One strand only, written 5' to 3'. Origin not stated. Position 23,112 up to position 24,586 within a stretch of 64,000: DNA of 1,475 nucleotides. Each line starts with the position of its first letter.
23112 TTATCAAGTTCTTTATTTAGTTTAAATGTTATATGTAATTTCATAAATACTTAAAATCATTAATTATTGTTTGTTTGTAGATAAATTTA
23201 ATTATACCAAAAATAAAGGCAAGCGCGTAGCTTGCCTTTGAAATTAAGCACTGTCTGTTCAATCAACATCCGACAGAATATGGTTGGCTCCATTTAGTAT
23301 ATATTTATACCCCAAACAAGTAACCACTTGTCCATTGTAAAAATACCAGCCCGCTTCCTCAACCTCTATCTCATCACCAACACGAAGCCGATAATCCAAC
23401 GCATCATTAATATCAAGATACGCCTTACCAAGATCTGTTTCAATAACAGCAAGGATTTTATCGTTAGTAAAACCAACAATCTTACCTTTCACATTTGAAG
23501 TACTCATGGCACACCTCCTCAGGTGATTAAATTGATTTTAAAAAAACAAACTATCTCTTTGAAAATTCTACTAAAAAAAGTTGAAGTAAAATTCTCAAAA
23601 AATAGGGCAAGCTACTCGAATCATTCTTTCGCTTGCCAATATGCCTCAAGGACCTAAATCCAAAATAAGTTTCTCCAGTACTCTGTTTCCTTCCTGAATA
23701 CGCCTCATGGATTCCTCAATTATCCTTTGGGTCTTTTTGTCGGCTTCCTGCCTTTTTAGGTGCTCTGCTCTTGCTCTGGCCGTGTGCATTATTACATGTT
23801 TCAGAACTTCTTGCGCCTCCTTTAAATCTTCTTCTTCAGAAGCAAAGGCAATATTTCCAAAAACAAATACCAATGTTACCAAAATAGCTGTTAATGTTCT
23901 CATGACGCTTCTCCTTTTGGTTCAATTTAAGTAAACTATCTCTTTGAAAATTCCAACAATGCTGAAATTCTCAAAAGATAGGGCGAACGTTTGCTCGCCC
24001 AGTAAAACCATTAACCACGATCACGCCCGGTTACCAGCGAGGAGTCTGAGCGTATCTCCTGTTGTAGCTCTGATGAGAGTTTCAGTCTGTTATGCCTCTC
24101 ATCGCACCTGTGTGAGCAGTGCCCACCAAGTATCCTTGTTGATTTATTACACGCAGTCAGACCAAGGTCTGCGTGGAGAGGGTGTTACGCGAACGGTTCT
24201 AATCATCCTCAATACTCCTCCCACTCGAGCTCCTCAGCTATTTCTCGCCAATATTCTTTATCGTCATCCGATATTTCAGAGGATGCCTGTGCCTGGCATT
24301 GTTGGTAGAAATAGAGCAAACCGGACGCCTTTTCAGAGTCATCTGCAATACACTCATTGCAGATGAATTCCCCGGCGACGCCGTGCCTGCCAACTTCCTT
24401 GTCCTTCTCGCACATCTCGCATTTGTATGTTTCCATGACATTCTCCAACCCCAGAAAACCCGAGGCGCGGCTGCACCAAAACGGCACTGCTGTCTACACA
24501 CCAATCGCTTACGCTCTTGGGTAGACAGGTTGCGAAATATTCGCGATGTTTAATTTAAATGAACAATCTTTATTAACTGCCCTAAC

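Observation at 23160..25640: GC-rich (about 50%) 2.4-kb island in a 30%-GC genome, with repeated terminator-promoter cassettes, three small genes and a structured GC-rich RNA-like segment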

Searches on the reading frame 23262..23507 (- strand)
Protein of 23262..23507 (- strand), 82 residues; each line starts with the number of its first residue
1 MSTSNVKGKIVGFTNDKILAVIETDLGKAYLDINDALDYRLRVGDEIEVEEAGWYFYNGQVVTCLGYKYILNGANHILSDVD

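Call 11: search_protein_families(library=pfam, proteins=[window:23262-23507:-], max_evalue=1)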
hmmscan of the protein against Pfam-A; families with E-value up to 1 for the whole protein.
window:23262-23507:- (82 aa): 1 family
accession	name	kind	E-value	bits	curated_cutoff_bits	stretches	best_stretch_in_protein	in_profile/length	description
PF19944.4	DUF6406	-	0.041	14.5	26.9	1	34-56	43-65/84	Family of unknown function (DUF6406)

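Call 18: find_homologous_proteins(query=window:23262-23507:-, max_evalue=0.01)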
Query window:23262-23507:- (82 aa): 7 proteins with E <= 0.01 among 8 candidates.
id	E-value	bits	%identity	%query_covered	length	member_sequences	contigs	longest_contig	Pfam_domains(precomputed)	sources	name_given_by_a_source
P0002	1.4e-47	177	100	100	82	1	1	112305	-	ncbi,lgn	-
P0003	5.3e-47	175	99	100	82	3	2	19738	-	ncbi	-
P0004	8.8e-37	142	79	98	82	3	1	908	-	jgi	-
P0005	4.1e-28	115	75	87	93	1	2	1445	-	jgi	-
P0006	1.6e-27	113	66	98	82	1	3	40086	-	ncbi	-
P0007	9.0e-27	110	67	93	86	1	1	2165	-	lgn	-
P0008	8.0e-24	101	62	96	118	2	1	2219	-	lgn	-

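Call 19: find_encoding_contigs(protein=P0006, flank=8000, max_places=4)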
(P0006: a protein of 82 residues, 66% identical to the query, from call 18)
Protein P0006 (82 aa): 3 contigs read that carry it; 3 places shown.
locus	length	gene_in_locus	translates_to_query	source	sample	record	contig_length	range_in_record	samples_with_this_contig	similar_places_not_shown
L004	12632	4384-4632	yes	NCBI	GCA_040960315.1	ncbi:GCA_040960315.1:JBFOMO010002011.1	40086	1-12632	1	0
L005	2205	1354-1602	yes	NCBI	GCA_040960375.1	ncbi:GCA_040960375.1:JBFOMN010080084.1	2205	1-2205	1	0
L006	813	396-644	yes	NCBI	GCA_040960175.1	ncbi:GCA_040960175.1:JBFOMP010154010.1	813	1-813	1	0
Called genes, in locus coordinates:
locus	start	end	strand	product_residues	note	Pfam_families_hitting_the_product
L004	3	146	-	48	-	?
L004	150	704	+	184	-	PF27226:AF_1845 (weak)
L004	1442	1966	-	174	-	PF13521:AAA_28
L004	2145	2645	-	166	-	-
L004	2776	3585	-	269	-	PF01978:TrmB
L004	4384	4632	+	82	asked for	-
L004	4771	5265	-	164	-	PF00334:NDK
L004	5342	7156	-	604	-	PF01336:tRNA_anti-codon, PF00152:tRNA-synt_2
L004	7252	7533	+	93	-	-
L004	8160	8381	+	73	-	-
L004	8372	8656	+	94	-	PF05016:ParE_toxin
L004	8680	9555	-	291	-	PF00753:Lactamase_B (faint)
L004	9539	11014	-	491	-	PF13567:DUF4131, PF03772:Competence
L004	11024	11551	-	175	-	PF02572:CobA_CobO_BtuR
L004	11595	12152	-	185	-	PF01351:RNase_HII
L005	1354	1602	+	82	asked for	-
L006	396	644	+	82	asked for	-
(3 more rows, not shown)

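Call 20: find_encoding_contigs(protein=P0003, flank=8000, max_places=4)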
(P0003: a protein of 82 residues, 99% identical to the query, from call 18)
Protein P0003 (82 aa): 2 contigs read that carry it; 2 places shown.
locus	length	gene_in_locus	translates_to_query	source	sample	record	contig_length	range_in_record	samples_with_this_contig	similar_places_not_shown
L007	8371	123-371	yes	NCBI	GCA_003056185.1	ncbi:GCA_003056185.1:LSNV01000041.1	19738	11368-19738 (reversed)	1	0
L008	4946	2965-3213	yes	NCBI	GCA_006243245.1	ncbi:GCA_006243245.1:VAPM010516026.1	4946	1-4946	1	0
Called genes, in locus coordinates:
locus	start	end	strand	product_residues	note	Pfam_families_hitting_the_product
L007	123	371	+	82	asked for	-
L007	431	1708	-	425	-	PF01637:ATPase_2 (faint), PF13173:AAA_14, PF13635:DUF4143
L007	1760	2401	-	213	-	-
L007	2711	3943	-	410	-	-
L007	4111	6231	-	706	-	PF01138:RNase_PH, PF03725:RNase_PH_C, PF01138:RNase_PH, PF00013:KH_1, PF22675:KH-I_KHDC4-BBP (faint), PF00575:S1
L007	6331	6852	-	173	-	PF01936:NYN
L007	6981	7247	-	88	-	PF00312:Ribosomal_S15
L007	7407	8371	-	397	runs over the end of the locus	PF07690:MFS_1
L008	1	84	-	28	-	?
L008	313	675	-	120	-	PF01258:zf-dskA_traR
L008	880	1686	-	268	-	PF01978:TrmB, PF12802:MarR_2 (weak)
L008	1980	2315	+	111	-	-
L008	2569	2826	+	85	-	-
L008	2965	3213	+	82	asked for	-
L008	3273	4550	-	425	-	PF01637:ATPase_2 (faint), PF13173:AAA_14, PF13635:DUF4143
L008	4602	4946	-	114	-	?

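Call 21: find_encoding_contigs(protein=P0007, flank=8000, max_places=4)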
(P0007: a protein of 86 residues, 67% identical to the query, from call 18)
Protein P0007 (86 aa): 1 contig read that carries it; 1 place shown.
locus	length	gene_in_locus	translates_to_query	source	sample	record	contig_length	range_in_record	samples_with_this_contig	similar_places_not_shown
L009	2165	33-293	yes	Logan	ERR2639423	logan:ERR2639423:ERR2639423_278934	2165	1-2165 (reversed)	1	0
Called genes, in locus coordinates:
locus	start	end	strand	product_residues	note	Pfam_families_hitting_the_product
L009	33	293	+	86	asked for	-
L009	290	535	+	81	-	-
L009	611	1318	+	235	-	-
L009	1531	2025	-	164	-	-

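Call 22: find_encoding_contigs(protein=P0008, flank=8000, max_places=4)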
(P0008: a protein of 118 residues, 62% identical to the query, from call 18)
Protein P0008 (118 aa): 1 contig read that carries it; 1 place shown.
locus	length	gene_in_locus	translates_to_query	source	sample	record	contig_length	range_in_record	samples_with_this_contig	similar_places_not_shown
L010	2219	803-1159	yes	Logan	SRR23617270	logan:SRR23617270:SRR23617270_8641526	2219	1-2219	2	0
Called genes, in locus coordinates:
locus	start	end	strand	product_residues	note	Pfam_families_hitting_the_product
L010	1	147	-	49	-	?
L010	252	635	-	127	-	PF02452:PemK_toxin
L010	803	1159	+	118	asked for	-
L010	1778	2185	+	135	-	-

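Call 32: find_related_loci(query=A1, collection=genome_contigs, flank=6000)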
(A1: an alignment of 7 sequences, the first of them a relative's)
Query A1 (82 aa) in genome_contigs; peptide patterns used: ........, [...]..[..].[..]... (x = any residue, [..] = any of these).
125 stretches matched a pattern; 2 encode a relative of the query (tblastn E <= 1e-3); 2 distinct loci.
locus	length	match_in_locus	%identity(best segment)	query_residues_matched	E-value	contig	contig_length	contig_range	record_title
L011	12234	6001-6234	67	3-80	1e-32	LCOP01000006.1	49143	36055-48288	MAG: Parcubacteria group bacterium GW2011_GWA1_47_8 UY07_C0006, whole genome shotgun sequence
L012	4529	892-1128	62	4-82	4e-30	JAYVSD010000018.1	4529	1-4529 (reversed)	MAG: bacterium isolate GL73_UP_metabinner_6 GL73_UP_metabinner_6_17, whole genome shotgun sequence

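Call 33: find_related_loci(query=A1, collection=metagenome_contigs, flank=5000)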
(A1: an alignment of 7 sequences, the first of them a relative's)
Query A1 (82 aa) in metagenome_contigs; peptide patterns used: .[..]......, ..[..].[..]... (x = any residue, [..] = any of these).
600 stretches matched a pattern (row limit reached: there are more); 7 encode a relative of the query (tblastn E <= 1e-3); 7 distinct loci.
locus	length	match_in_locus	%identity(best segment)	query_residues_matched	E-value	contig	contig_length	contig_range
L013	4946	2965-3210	99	1-82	9e-52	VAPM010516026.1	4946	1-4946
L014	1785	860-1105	93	1-82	3e-50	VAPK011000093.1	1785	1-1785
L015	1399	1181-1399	100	1-73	2e-47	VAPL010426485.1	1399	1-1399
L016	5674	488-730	78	1-81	3e-40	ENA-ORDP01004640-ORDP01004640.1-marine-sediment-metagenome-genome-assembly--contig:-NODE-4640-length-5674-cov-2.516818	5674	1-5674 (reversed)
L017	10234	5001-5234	67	3-80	3e-32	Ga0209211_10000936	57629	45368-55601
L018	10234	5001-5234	67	3-80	3e-32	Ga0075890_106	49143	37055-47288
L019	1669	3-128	100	41-82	2e-25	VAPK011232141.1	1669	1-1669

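Call 61: search_protein_families(library=pfam, proteins=[L008:1980-2312:+, L011:4999-5328:+], max_evalue=0.1)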
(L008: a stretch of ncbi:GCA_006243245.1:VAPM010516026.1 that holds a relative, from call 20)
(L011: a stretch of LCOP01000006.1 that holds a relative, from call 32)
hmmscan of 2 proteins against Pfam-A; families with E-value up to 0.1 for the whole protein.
L008:1980-2312:+ (111 aa): 0 families

L011:4999-5328:+ (110 aa): 0 families

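Call 62: search_protein_families(library=phrogs, proteins=[window:23262-23507:-, L008:1980-2312:+], max_evalue=0.01)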
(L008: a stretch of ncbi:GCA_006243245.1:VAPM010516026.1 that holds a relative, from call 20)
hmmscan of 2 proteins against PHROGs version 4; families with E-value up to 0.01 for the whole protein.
window:23262-23507:- (82 aa): 0 families

L008:1980-2312:+ (111 aa): 0 families

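Call 87: search_solved_structures(query=A1, max_evalue=10)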
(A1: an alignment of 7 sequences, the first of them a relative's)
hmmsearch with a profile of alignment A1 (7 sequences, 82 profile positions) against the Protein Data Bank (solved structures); distinct sequences matched with E-value up to 10: 13.
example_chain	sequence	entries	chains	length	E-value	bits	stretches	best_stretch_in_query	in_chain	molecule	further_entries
7ona_A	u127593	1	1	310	0.00089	22.3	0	53-79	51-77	SAKe6AC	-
8pjv_A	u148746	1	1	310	0.0022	21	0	53-79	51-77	SAKe6DR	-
6sf7_A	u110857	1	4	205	0.053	16.6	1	27-60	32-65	Serine protease SplF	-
8pjt_A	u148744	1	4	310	0.079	16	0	52-79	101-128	SAKe6DEref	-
2cr0_A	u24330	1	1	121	0.37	13.8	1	45-64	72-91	Nuclear migration protein nudC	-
4ink_A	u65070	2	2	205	0.37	13.8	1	30-60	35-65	Serine protease SplD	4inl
1wfi_A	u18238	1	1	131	0.42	13.7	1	45-64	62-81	nuclear distribution gene C homolog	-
5x8p_8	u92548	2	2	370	0.47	13.5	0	4-52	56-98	30S ribosomal protein S1, chloroplastic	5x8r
8pju_A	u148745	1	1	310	0.67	13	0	53-79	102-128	SAKe6DEtal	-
3qor_A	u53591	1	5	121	0.92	12.6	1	45-64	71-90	Nuclear migration protein nudC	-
2zc5_B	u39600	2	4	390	1.5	11.9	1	18-70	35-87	Penicillin-binding protein 1A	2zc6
2c5w_B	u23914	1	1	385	1.5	11.9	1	18-70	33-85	PENICILLIN-BINDING PROTEIN 1A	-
2c6w_B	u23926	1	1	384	1.5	11.9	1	18-70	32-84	PENICILLIN-BINDING PROTEIN 1A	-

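Call 92: predict_structure(alignment_id=A1)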
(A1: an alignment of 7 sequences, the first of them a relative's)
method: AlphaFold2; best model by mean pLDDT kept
length: 82 residues; sequences in the alignment: 7
mean_pLDDT: 72.0   pTM: 0.64
mean pLDDT of the five models: 72.0, 70.4, 65.5, 63.3, 60.0
residues with pLDDT >= 90: 3; 70-90: 45; 50-70: 30; < 50: 4
segments of 3 or more residues with pLDDT < 50: none
pLDDT, mean of each block of 10 residues (from residue 1): 71 84 84 68 83 61 64 67 41
secondary structure, 60 per line:
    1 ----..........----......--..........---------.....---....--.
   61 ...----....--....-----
elements in order: E5-14 E19-24 E27-32 H33-36 E46-50 E54-57 E60-63 E68-71 E74-77

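Call 109: search_protein_families(library=padloc, proteins=[window:23262-23507:-, L008:1980-2312:+, L008:3276-4550:-], max_evalue=0.001)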
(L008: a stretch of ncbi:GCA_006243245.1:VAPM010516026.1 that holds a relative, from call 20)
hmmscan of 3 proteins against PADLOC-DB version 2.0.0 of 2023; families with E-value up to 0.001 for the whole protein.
window:23262-23507:- (82 aa): 0 families

L008:1980-2312:+ (111 aa): 0 families

L008:3276-4550:- (425 aa): 7 families
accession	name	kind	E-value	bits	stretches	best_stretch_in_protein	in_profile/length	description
PDLC04789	PDC-S01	-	2.9e-93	310.9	1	5-400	2-369/375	-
PDLC04790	PDC-S01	-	1.5e-65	219.5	1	1-398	8-398/422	-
PDLC04787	PDC-S01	-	2.1e-60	202.7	1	1-421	6-407/412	-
PDLC04791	PDC-S01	-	7.1e-46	154.7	2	179-398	153-377/395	-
PDLC04788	PDC-S01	-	4.3e-41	139.3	1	6-401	3-411/448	-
PDLC04786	PDC-S01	-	2.6e-37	126.6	1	6-399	4-413/439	-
PDLC04792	PDC-S01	-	5.4e-27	92.5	1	6-399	3-414/452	-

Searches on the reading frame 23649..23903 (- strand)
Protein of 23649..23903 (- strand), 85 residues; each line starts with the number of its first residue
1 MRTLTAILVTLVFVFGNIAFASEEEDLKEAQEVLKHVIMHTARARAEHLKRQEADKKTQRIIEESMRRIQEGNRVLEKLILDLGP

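Call 11: search_protein_families(library=pfam, proteins=[window:23649-23903:-], max_evalue=1)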
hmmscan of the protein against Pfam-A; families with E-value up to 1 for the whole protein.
window:23649-23903:- (85 aa): 4 families
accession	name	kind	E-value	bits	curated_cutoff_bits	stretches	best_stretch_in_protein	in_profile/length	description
PF04344.18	CheZ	-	0.0097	16.2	30.7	1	20-72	27-79/203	Chemotaxis phosphatase, CheZ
PF20098.4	DUF6488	-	0.049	14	27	1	1-60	1-56/110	Family of unknown function (DUF6488)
PF02335.20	Cytochrom_C552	-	0.062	12.7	24.1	1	21-80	325-384/438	Cytochrome c552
PF25539.1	Bestrophin_2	-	0.17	11.8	27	1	20-80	103-164/288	Bacterial/Fungal Bestrophin protein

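Call 62: search_protein_families(library=phrogs, proteins=[window:23649-23903:-], max_evalue=0.01)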
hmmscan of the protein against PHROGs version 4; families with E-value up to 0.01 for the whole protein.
window:23649-23903:- (85 aa): 1 family
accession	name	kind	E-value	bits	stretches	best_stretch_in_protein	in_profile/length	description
phrog_462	-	other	0.0013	19.9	1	3-71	16-88/101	lipoprotein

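Call 109: search_protein_families(library=padloc, proteins=[window:23649-23903:-], max_evalue=0.001)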
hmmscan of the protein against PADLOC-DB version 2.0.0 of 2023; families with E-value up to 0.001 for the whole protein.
window:23649-23903:- (85 aa): 0 families

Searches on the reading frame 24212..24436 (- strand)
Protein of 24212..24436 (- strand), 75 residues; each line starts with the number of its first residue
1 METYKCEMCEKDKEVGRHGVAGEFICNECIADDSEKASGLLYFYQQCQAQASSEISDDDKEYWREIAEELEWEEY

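Call 11: search_protein_families(library=pfam, proteins=[window:24212-24436:-], max_evalue=1)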
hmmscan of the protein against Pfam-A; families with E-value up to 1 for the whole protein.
window:24212-24436:- (75 aa): 4 families
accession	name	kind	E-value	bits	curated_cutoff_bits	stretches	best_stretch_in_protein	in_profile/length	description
PF06689.19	zf-C4_ClpX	-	0.0012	19.1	27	1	5-31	2-31/39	ClpX C4-type zinc finger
PF10764.14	Gin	-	0.018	15.5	27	1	6-29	1-23/45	Inhibitor of sigma-G Gin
PF16177.11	ACAS_N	-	0.024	14.9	27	1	54-74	7-27/55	Acetyl-coenzyme A synthetase N-terminus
PF25412.1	zf-C2H2_ZNF592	-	0.35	11.2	27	0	23-48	6-23/45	ZNF592-like C2H2 zinc finger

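Call 13: find_encoding_contigs(protein=window:24212-24436:-, flank=6000, max_places=8)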
Protein window:24212-24436:- (75 aa): 2 contigs read that carry it; 2 places shown.
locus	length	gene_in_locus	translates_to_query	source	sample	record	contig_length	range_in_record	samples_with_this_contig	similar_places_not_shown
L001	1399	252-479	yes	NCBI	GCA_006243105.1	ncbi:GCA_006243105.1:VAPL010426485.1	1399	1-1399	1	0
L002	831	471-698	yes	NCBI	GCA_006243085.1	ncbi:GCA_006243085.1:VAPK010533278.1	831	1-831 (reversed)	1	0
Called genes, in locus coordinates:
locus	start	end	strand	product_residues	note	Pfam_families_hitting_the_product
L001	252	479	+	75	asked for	-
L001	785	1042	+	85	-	-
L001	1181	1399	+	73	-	?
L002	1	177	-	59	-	?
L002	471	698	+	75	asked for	-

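Call 15: find_homologous_proteins(query=window:24212-24436:-, max_evalue=0.01)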
Query window:24212-24436:- (75 aa): 1 proteins with E <= 0.01 among 1 candidates.
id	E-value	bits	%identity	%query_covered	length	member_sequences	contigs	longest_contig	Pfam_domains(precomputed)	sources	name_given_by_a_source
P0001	3.5e-43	163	100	100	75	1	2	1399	-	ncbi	-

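Call 62: search_protein_families(library=phrogs, proteins=[window:24212-24436:-], max_evalue=0.01)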
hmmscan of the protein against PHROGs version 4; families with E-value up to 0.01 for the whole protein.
window:24212-24436:- (75 aa): 0 families

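Call 82: search_protein_representatives(protein=window:24212-24436:-)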
Query: 75 residues. Proteins with E-value up to 0.001 (for the whole library): 2; up to 1e-10: 1; up to 1e-30: 1. The best 2 are listed.
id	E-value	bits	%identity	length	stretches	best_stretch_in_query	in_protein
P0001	1.1e-43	162.5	100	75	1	1-75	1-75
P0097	3.9e-10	56.0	48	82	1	6-71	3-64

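Call 109: search_protein_families(library=padloc, proteins=[window:24212-24436:-], max_evalue=0.001)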
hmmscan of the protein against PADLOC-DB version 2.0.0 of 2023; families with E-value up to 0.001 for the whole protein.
window:24212-24436:- (75 aa): 0 families

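Call 111: list_cluster_members(proteins=[P0097])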
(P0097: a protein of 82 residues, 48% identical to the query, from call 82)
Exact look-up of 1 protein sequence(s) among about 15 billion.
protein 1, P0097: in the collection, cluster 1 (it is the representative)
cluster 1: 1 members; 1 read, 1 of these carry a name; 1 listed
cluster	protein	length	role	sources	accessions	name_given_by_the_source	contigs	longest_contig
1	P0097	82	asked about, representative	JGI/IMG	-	hypothetical protein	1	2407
